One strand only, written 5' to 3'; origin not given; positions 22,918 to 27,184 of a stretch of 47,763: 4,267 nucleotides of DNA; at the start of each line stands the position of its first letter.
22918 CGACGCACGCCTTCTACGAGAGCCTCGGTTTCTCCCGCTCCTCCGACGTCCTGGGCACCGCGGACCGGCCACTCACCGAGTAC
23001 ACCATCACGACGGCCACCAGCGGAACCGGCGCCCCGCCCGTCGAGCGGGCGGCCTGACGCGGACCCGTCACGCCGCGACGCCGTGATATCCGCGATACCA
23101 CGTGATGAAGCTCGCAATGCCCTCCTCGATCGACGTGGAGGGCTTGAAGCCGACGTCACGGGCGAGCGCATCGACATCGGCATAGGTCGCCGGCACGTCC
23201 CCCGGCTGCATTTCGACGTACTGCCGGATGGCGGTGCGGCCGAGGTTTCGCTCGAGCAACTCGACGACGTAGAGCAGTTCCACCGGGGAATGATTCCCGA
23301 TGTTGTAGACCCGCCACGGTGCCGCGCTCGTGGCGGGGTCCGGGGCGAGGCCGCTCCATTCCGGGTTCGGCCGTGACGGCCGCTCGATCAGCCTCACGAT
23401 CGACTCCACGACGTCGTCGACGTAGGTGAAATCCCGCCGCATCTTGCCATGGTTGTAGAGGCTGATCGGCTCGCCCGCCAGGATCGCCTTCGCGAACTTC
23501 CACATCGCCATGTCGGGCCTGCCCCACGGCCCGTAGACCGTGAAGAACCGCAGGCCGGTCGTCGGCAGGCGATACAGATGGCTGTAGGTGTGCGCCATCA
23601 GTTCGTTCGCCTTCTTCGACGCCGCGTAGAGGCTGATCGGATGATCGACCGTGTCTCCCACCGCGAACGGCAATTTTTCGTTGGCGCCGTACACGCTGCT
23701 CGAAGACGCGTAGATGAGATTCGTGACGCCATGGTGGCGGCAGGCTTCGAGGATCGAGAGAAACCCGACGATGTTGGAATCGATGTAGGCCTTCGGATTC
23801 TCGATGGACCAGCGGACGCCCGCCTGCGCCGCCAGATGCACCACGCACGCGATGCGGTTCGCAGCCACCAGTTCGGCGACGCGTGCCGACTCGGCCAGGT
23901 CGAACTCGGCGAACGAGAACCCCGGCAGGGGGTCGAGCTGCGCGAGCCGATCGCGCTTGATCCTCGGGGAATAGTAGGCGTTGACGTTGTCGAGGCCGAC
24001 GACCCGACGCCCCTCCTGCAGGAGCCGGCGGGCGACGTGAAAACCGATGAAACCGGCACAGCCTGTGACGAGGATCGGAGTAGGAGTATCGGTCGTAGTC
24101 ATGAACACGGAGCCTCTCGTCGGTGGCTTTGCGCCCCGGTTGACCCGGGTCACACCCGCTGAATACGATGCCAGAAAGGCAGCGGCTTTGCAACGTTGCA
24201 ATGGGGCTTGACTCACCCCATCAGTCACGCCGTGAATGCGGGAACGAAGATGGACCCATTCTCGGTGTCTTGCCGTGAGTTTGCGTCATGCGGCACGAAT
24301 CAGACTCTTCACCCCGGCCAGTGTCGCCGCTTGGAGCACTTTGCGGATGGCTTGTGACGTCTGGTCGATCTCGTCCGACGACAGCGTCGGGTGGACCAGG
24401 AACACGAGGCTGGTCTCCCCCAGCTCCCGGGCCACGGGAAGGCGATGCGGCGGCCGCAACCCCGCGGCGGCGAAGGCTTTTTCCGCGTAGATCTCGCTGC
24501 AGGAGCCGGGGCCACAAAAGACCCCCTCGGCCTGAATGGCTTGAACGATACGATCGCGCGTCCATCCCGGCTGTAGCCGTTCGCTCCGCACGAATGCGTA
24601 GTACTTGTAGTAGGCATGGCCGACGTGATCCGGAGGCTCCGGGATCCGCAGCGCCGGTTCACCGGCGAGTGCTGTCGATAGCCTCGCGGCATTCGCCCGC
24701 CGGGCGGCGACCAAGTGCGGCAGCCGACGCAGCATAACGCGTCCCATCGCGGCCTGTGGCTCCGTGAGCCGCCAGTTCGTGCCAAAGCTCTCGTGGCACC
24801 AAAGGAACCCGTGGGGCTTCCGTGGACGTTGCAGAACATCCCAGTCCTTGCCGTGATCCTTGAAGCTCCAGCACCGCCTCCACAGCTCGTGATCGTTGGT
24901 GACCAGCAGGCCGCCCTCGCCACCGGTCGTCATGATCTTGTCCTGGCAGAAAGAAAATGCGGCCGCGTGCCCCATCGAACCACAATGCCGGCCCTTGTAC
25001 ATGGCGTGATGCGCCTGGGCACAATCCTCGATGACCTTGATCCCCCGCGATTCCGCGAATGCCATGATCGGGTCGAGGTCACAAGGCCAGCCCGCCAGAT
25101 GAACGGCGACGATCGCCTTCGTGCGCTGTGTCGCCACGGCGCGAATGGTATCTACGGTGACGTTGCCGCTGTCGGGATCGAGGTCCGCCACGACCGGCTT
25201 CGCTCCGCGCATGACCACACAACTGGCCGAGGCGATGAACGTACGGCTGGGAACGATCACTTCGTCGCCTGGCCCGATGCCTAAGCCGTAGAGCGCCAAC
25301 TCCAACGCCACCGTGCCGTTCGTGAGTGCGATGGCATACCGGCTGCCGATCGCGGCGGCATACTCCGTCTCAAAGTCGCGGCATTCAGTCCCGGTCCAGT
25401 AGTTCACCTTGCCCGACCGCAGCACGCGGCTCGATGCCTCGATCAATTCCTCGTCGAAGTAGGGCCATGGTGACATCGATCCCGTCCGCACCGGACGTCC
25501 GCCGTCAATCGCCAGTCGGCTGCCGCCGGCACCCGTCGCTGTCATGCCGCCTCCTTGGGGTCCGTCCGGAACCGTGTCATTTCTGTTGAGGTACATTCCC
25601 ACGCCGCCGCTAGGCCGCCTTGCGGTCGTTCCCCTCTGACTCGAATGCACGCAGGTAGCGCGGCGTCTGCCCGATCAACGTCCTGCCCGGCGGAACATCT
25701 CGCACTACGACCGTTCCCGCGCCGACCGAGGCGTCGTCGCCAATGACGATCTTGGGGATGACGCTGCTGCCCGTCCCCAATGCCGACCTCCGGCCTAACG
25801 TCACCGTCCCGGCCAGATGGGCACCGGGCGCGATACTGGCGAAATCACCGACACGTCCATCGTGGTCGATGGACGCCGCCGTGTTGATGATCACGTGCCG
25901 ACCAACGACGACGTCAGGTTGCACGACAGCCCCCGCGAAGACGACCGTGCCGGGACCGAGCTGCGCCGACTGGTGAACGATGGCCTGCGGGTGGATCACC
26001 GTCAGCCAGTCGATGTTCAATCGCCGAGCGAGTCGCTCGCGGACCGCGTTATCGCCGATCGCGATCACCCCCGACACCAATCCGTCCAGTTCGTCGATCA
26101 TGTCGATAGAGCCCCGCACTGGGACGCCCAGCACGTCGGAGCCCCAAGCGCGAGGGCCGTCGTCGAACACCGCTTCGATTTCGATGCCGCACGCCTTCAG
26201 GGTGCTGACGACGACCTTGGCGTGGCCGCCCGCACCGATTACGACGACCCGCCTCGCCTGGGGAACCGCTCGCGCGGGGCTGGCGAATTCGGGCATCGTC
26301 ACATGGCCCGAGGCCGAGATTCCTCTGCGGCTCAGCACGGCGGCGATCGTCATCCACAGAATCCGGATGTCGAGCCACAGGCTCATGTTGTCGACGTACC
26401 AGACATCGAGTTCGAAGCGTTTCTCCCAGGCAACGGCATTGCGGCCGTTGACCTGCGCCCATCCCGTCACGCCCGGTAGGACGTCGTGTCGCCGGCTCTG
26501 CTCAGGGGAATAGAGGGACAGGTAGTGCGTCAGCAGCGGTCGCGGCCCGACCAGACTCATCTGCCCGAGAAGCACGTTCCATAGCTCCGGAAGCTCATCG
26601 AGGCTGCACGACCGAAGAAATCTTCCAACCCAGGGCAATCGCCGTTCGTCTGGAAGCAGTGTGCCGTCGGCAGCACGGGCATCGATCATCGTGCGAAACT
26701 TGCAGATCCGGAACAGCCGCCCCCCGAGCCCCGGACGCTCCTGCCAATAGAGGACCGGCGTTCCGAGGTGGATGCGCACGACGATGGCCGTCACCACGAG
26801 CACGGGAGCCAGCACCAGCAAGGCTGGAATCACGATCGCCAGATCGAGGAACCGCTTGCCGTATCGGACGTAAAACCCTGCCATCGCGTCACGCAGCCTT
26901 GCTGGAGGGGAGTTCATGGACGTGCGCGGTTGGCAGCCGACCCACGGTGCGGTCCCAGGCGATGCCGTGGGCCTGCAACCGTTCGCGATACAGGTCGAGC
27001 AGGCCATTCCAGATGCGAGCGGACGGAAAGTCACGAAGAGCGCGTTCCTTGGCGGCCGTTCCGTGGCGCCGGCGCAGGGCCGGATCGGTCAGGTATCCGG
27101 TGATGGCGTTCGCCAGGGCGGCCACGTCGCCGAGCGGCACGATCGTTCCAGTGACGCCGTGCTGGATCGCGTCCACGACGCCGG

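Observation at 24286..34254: Neisseria-pgl-like gene set next to a Wzy_C-TPR protein: candidate O-linked protein glycosylation system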

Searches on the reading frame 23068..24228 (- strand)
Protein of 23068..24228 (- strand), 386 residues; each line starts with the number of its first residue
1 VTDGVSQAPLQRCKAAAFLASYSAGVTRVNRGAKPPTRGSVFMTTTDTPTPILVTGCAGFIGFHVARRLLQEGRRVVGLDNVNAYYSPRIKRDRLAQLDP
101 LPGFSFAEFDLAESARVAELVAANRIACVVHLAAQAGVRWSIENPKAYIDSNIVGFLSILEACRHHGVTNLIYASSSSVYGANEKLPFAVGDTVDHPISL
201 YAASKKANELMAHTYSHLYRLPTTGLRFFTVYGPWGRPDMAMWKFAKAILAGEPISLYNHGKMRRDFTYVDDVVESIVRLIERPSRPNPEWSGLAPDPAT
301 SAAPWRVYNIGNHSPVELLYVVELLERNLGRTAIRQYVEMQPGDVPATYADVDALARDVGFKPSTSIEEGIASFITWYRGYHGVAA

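Call 5: search_protein_families(library=pfam, proteins=[window:23068-24228:-], max_evalue=0.01)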
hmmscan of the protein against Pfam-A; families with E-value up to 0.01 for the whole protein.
window:23068-24228:- (386 aa): 9 families
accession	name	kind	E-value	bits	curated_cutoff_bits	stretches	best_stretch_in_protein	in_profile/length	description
PF01370.27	Epimerase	-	1.9e-59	201.4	20.9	1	52-286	1-230/240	NAD dependent epimerase/dehydratase family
PF16363.11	GDP_Man_Dehyd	-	9e-52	177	27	1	53-372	1-330/332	GDP-mannose 4,6 dehydratase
PF01073.25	3Beta_HSD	-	1.9e-18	66.9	22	1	53-280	1-228/280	3-beta hydroxysteroid dehydrogenase/isomerase family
PF04321.23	RmlD_sub_bind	-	8.1e-15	55.1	27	1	52-285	3-201/287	RmlD substrate binding domain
PF02719.21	Polysacc_synt_2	-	5.2e-11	42.7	20.2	1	52-277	1-213/293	Polysaccharide biosynthesis protein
PF07993.18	NAD_binding_4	-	5.1e-05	23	20.1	1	123-233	86-209/258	Male sterility protein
PF00106.31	adh_short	-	6.7e-05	22.9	26.6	1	52-160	3-116/195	short chain dehydrogenase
PF08659.16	KR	-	0.00016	22.1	22.6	1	52-194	3-155/180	KR domain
PF13460.12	NAD_binding_10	-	0.0011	19.3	27.2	1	56-209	1-128/184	NAD(P)H-binding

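Call 6: search_protein_families(library=ncbifam, proteins=[window:23068-24228:-], max_evalue=0.001)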
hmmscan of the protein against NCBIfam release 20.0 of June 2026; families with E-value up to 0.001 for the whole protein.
window:23068-24228:- (386 aa): 33 families (the best 25 are shown)
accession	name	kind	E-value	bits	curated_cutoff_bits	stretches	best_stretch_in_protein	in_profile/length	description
TIGR01181.1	dTDP_gluc_dehyt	equivalog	7.9e-48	163.2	365.1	2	52-283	2-233/321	dTDP-glucose 4,6-dehydratase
TIGR01179.1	galE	equivalog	2.6e-42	144.8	262.3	2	52-233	2-178/332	UDP-glucose 4-epimerase GalE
NF011728.1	PRK15181.1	equivalog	8.9e-34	117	760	1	49-382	15-341/348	Vi polysaccharide biosynthesis UDP-N-acetylglucosaminuronic acid C-4 epimerase TviC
TIGR04180.1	EDH_00030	hypoth_equivalog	1.6e-32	112.8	475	1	52-282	1-226/297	NAD-dependent 4,6-dehydratase LegB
TIGR02197.1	heptose_epim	equivalog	7.8e-30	104.1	274.6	1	52-378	1-313/316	ADP-glyceromanno-heptose 6-epimerase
NF007956.0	PRK10675.1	subfamily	7.1e-29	101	394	1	52-210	3-158/338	UDP-glucose 4-epimerase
NF007582.0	PRK10217.1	equivalog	5.6e-28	98.1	698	1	52-277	4-236/355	dTDP-glucose 4,6-dehydratase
NF007490.0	PRK10084.1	subfamily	6.4e-27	94.5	649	1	52-279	3-245/361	dTDP-glucose 4,6-dehydratase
NF042422.1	oxyalk_red_OleD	equivalog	9.8e-21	74.5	580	1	52-326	3-247/329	2-alkyl-3-oxoalkanoate reductase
NF042423.1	oxyalk_red_Shew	equivalog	2.1e-17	63.2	580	1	51-234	10-177/331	2-alkyl-3-oxoalkanoate reductase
NF043036.1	ErythonDh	equivalog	4.4e-17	62.3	325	1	52-254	3-201/321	D-erythronate dehydrogenase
TIGR02622.1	CDP_4_6_dhtase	equivalog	1.3e-15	57.4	278.45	1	52-219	7-172/352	CDP-glucose 4,6-dehydratase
NF008872.0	PRK11908.1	equivalog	3.2e-15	56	294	1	52-285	4-241/349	bifunctional UDP-4-keto-pentose/UDP-xylose synthase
NF047922.1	GDPFucSynFcl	equivalog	5.1e-14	52.4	500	1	107-378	35-301/308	GDP-L-fucose synthase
TIGR03466.1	HpnA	hypoth_equivalog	1.5e-13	50.3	367.65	1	52-206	3-146/327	hopanoid-associated sugar epimerase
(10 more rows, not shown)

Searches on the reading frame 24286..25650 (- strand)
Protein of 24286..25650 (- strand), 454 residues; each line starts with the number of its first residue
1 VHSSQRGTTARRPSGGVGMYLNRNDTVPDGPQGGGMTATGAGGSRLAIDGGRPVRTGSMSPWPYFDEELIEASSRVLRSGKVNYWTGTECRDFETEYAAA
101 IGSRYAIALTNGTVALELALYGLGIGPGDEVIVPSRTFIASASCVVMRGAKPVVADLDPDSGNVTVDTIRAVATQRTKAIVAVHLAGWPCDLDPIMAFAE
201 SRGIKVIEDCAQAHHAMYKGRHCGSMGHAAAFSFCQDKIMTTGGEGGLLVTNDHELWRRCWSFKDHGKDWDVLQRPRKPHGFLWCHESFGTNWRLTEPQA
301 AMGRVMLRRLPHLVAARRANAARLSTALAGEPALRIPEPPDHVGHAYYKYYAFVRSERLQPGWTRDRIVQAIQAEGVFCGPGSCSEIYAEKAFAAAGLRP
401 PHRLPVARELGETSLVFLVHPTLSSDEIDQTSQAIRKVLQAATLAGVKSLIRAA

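Call 5: search_protein_families(library=pfam, proteins=[window:24286-25650:-], max_evalue=0.01)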
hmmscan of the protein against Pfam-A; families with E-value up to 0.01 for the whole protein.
window:24286-25650:- (454 aa): 3 families
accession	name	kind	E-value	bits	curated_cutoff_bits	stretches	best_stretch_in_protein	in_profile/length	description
PF01041.23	DegT_DnrJ_EryC1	-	3.8e-91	306.4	19.8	1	65-435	3-359/360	DegT/DnrJ/EryC1/StrS aminotransferase family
PF00155.27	Aminotran_1_2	-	8.9e-05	22.3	19.7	1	68-181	21-151/361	Aminotransferase class I and II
PF01212.27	Beta_elim_lyase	-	0.0001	22.2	27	1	81-323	25-260/288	Beta-eliminating lyase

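Call 6: search_protein_families(library=ncbifam, proteins=[window:24286-25650:-], max_evalue=0.001)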
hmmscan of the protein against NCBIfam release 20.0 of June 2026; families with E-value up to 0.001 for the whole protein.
window:24286-25650:- (454 aa): 19 families
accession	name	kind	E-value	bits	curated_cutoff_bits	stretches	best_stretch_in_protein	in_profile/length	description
NF008658.2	PRK11658.1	equivalog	1e-62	212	631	1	63-439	10-377/379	UDP-4-amino-4-deoxy-L-arabinose aminotransferase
TIGR03588.1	PseC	equivalog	7.8e-62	209.4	423.5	1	65-439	9-380/380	UDP-4-amino-4,6-dideoxy-N-acetyl-beta-L-altrosamine transaminase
TIGR04181.1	NHT_00031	hypoth_equivalog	5.1e-53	180.2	420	1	86-381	28-324/359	LegC family aminotransferase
NF008687.0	PRK11706.1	equivalog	2.9e-52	177.7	375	1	98-376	41-313/375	dTDP-4-amino-4,6-dideoxygalactose transaminase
TIGR04427.1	PLP_DesI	equivalog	1.8e-49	168.9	650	1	87-439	51-383/390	dTDP-4-dehydro-6-deoxyglucose aminotransferase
TIGR02379.1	ECA_wecE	subfamily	1.5e-47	162.2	434.85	1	91-375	34-313/376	dTDP-4-amino-4,6-dideoxy-D-glucose transaminase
NF011936.0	PRK15407.1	equivalog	9.8e-43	146.4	423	1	85-441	62-438/440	lipopolysaccharide biosynthesis protein RfbH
NF005816.0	PRK07682.1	equivalog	1.7e-06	27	620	1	110-182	96-169/390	aminotransferase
NF005732.0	PRK07550.1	equivalog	4.1e-06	26.1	366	1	90-183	80-173/389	aminotransferase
NF041364.1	GntC_guanitoxin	equivalog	7.9e-06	25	415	1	107-183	63-141/356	guanitoxin biosynthesis PLP-dependent (S)-gamma-hydroxy-L-arginine cyclodehydratase GntC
NF009079.0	PRK12414.1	subfamily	1.2e-05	24.5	481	1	66-182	44-168/384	methionine aminotransferase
NF002878.0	PRK03321.1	subfamily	3.7e-05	22.6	374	1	83-181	52-150/352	histidinol-phosphate transaminase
NF006488.0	PRK08912.1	equivalog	0.00014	20.9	498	1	108-182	91-165/387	aminotransferase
NF005817.0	PRK07683.1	equivalog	0.00027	19.7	575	1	107-182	92-167/387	aminotransferase A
NF005855.0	PRK07777.1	equivalog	0.00028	20.3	553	1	93-181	70-168/391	pyridoxal phosphate-dependent aminotransferase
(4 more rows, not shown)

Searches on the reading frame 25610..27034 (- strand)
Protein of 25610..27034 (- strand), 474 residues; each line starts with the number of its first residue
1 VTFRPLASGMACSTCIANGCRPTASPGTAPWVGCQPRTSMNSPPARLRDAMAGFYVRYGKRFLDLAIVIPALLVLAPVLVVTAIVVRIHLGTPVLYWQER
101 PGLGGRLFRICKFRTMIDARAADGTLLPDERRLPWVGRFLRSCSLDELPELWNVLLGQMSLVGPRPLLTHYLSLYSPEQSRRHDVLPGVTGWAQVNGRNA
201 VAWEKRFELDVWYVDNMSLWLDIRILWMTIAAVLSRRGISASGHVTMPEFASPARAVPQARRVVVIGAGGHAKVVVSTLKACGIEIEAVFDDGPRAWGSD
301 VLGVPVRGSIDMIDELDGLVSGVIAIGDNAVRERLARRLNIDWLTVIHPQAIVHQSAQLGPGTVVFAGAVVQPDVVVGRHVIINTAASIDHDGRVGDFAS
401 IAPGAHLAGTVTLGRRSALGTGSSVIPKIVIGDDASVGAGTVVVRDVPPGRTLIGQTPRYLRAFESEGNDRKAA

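Call 5: search_protein_families(library=pfam, proteins=[window:25610-27034:-], max_evalue=0.01)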
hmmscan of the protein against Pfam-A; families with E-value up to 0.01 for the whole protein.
window:25610-27034:- (474 aa): 5 families
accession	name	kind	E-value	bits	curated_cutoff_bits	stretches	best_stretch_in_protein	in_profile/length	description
PF02397.22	Bac_transf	-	4.7e-60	202.6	27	1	60-234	1-178/179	Bacterial sugar transferase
PF17836.7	PglD_N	-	4.8e-15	56.3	23.4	1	262-339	1-78/78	PglD N-terminal domain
PF00132.30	Hexapep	-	1.6e-10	40.7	27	2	357-383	2-28/36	Bacterial transferase hexapeptide (six repeats)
PF02629.25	CoA_binding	-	1.4e-06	29.3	22.3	1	260-330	3-75/97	CoA binding domain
PF25084.1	LbH_EIF2B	-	0.0021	18.5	54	0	350-382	72-104/105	EIF2B subunit epsilon LbH domain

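Call 6: search_protein_families(library=ncbifam, proteins=[window:25610-27034:-], max_evalue=0.001)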
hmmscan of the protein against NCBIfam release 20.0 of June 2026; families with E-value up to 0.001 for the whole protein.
window:25610-27034:- (474 aa): 37 families (the best 25 are shown)
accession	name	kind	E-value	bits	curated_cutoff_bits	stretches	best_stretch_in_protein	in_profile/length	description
TIGR03025.1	EPS_sugtrans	subfamily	1.4e-73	248.7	295.55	1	52-238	250-443/445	exopolysaccharide biosynthesis polyprenyl glycosylphosphotransferase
TIGR03023.1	WcaJ_sugtrans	equivalog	2.8e-61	208.2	410.75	1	48-237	251-450/453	undecaprenyl-phosphate glucose phosphotransferase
TIGR03570.1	NeuD_NnaD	subfamily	1.7e-58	197.6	160.8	1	263-456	2-199/202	NeuD/PglB/VioB family sugar acetyltransferase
TIGR03022.1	WbaP_sugtrans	subfamily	7.9e-56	190.2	403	1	45-238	244-454/456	undecaprenyl-phosphate galactose phosphotransferase WbaP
TIGR03013.1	EpsB_2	subfamily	1.9e-45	155.8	393.35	1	59-238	254-441/443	TIGR03013 family XrtA/PEP-CTERM system glycosyltransferase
NF052601.1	undeca_RfbP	equivalog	6.8e-43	146.7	330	2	129-235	131-237/244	undecaprenyl-phosphate galactose phosphotransferase family protein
NF050817.1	PolSacchBiosHfsE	equivalog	1.4e-37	129.5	750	1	60-236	272-462/467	polysaccharide biosynthesis protein HfsE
NF041877.1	EPS_EpsZ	equivalog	3.3e-35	121.6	800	1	60-240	266-459/459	exopolysaccharide biosynthesis polyisoprenyl-phosphate hexose-1-phosphate transferase EpsZ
NF007518.0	PRK10124.1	equivalog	3.5e-35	121.6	684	1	59-230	273-454/464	undecaprenyl-phosphate glucose phosphotransferase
NF011751.0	PRK15204.1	equivalog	2.4e-33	115.5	907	1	46-238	266-474/476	undecaprenyl-phosphate galactose phosphotransferase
NF045514.1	glycotran_HepC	equivalog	5.5e-20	71.6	140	1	57-167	114-212/220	heterocyst development glycosyltransferase HepC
NF002060.0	PRK00892.1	subfamily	1.9e-15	56.9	207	2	389-456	242-310/345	UDP-3-O-(3-hydroxymyristoyl)glucosamine N-acyltransferase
NF003657.0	PRK05289.1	equivalog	4.2e-14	52.3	226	2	346-405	5-64/264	acyl-ACP--UDP-N-acetylglucosamine O-acyltransferase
TIGR01853.1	lipid_A_lpxD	equivalog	2.7e-12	46.3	242.5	2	389-458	233-301/325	UDP-3-O-(3-hydroxymyristoyl)glucosamine N-acyltransferase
TIGR01852.1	lipid_A_lpxA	equivalog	2.9e-12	46.4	231.05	1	377-468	104-194/254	acyl-ACP--UDP-N-acetylglucosamine O-acyltransferase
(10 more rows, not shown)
